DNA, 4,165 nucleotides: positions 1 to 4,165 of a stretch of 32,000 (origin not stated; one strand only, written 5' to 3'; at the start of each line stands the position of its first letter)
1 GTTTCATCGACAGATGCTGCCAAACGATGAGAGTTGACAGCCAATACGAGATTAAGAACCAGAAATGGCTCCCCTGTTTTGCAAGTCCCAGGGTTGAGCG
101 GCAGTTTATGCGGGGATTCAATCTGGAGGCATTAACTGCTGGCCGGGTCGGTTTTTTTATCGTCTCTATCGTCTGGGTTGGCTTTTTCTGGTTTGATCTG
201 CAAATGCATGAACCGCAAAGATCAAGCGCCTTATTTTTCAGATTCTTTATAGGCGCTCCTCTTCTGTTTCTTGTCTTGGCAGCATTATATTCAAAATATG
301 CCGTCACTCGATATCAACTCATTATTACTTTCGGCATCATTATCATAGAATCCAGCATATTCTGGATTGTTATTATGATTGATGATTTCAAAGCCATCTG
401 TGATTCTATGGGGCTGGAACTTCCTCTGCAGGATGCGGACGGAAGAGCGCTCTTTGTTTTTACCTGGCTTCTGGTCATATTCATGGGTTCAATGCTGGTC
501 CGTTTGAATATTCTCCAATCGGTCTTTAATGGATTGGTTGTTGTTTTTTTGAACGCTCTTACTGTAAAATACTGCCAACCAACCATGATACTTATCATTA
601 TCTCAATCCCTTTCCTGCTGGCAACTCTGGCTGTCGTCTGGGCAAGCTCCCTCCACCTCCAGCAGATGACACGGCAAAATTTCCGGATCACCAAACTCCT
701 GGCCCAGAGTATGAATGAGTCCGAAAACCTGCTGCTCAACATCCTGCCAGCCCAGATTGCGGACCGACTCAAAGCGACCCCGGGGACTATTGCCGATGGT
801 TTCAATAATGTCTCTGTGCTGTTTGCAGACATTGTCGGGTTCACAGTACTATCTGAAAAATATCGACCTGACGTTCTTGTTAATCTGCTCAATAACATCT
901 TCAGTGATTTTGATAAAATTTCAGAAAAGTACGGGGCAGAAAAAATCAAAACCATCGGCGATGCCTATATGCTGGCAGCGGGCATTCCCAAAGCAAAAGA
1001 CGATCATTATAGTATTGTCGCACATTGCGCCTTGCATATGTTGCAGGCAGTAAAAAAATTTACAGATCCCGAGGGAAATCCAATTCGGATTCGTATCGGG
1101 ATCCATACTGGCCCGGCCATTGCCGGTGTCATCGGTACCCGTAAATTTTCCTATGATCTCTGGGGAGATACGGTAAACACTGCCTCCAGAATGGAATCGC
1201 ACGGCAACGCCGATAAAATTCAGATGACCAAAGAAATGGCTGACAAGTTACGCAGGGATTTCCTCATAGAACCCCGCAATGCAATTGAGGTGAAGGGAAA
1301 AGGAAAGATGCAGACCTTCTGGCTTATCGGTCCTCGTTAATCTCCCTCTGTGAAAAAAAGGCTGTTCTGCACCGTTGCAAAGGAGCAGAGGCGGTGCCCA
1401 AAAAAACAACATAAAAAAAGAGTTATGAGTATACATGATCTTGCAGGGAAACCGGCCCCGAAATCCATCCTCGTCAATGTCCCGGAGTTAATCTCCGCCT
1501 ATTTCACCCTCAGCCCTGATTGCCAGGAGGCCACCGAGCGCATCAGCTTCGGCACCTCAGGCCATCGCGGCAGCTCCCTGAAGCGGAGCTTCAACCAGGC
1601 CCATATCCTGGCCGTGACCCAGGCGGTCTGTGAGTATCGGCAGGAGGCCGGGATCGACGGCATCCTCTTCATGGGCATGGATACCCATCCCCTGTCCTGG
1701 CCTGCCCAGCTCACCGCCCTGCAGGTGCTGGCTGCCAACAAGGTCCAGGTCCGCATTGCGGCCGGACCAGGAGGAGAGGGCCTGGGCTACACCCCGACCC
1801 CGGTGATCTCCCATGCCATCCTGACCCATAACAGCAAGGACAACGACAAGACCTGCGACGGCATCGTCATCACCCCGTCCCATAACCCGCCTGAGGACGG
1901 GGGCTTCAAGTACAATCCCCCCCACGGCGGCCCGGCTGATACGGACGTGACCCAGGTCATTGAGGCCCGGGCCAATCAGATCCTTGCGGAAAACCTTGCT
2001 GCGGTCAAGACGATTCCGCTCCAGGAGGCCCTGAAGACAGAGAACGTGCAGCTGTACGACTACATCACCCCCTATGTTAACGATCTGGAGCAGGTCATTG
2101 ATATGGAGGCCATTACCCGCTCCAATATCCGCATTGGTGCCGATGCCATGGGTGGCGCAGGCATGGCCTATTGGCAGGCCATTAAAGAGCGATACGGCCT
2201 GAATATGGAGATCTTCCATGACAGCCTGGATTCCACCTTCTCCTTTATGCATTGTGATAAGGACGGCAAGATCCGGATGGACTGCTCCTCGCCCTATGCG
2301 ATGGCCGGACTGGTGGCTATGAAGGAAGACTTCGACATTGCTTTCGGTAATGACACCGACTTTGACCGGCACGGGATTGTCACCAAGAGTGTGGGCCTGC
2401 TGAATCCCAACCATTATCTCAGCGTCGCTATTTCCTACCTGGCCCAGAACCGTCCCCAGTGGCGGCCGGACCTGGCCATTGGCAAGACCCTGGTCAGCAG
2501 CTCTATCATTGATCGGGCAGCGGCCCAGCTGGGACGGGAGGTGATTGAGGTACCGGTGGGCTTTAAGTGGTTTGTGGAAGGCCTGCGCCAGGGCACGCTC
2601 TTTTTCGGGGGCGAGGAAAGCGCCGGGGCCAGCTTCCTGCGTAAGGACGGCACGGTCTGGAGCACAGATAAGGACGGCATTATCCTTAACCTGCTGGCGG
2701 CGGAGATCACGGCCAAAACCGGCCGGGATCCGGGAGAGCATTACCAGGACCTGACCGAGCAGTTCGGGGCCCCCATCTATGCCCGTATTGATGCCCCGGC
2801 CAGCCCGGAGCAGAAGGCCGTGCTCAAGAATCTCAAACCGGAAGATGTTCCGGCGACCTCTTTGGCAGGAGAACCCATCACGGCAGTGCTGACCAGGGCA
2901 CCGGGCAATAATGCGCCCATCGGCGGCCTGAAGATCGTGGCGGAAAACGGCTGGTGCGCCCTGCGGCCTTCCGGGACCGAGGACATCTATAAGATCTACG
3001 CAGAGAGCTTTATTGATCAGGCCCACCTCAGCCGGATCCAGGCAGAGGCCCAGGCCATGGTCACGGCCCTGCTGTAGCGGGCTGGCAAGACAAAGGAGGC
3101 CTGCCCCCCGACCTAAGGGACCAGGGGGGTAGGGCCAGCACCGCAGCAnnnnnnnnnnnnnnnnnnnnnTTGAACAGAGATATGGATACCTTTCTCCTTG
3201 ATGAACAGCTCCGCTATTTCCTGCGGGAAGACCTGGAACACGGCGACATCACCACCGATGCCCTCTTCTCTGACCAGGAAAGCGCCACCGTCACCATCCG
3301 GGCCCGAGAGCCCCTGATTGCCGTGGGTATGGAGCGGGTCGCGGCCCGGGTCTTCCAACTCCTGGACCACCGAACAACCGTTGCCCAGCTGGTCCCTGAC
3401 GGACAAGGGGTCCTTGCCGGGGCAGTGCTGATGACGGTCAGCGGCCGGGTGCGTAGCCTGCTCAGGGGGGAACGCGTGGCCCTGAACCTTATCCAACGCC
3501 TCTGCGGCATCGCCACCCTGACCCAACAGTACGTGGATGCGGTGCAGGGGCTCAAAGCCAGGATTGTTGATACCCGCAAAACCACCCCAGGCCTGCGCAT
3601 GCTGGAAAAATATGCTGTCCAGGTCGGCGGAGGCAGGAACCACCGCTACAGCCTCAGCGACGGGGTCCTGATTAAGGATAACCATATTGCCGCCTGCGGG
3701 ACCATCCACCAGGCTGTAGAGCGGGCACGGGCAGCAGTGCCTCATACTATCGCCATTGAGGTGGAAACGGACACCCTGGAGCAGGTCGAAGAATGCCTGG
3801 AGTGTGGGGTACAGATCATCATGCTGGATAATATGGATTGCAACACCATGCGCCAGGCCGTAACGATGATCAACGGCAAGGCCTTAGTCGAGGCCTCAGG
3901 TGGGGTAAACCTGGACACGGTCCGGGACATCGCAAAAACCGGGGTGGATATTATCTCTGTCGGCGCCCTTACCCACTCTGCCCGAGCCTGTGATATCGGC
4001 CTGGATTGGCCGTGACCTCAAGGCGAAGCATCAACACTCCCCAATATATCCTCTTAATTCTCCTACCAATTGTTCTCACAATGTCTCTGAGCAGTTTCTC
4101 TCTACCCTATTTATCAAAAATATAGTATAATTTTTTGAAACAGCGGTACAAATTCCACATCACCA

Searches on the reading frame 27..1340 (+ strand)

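Call 7: search_protein_families(library=pfam, proteins=[window:27-1340:+], max_evalue=0.01)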
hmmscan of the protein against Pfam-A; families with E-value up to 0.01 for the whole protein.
window:27-1340:+ (437 aa): 1 family
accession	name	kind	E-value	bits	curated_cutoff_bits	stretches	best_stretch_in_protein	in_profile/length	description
PF00211.25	Guanylate_cyc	-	2.7e-63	213.3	21.9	1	258-434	5-182/183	Adenylate and Guanylate cyclase catalytic domain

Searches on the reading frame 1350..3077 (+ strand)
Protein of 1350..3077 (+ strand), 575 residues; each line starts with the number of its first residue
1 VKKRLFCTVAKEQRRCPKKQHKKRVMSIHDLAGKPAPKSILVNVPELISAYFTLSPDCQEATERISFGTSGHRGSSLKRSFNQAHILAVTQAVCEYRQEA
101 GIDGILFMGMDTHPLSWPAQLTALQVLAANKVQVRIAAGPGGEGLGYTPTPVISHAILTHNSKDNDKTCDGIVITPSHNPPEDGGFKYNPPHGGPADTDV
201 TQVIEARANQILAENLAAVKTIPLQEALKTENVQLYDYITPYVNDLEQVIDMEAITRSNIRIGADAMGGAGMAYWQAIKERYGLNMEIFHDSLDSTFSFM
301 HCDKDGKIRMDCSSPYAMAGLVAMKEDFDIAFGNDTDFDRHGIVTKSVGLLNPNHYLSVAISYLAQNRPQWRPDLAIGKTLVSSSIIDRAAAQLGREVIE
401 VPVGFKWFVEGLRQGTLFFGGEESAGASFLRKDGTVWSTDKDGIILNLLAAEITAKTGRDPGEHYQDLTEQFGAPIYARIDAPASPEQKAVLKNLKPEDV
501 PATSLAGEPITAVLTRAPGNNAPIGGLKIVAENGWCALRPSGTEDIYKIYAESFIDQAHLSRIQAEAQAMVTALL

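Call 7: search_protein_families(library=pfam, proteins=[window:1350-3077:+], max_evalue=0.01)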
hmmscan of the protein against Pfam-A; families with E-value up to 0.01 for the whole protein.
window:1350-3077:+ (575 aa): 4 families
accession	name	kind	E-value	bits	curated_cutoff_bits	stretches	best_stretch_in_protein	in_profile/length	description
PF02880.22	PGM_PMM_III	-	6.9e-29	100.7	20.7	1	352-472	1-115/115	Phosphoglucomutase/phosphomannomutase, alpha/beta/alpha domain III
PF02878.22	PGM_PMM_I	-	3.9e-28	98.3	22.5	1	65-211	2-134/138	Phosphoglucomutase/phosphomannomutase, alpha/beta/alpha domain I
PF02879.22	PGM_PMM_II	-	5.9e-12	46.5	29.3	1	241-346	2-101/103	Phosphoglucomutase/phosphomannomutase, alpha/beta/alpha domain II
PF00408.26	PGM_PMM_IV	-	9.8e-09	35.6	23.1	1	521-566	20-64/68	Phosphoglucomutase/phosphomannomutase, C-terminal domain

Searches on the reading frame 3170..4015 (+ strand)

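Call 7: search_protein_families(library=pfam, proteins=[window:3170-4015:+], max_evalue=0.01)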
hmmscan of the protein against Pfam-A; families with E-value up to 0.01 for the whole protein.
window:3170-4015:+ (281 aa): 5 families
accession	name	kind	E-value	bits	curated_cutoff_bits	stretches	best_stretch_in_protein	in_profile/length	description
PF01729.25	QRPTase_C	-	1.4e-65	220.6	23.1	1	114-279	1-169/169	Quinolinate phosphoribosyl transferase, C-terminal domain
PF02749.22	QRPTase_N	-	4.9e-17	62.3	27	1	26-112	1-82/82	Quinolinate phosphoribosyl transferase, N-terminal domain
PF00834.25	Ribul_P_3_epim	-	0.0056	16.5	21.1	0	224-265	153-194/198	Ribulose-phosphate 3 epimerase family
PF00478.31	IMPDH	-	0.007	15.9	25.6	1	161-265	82-173/345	IMP dehydrogenase / GMP reductase domain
PF02581.23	TMP-TENI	-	0.0087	15.9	27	0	223-264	137-176/180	Thiamine monophosphate synthase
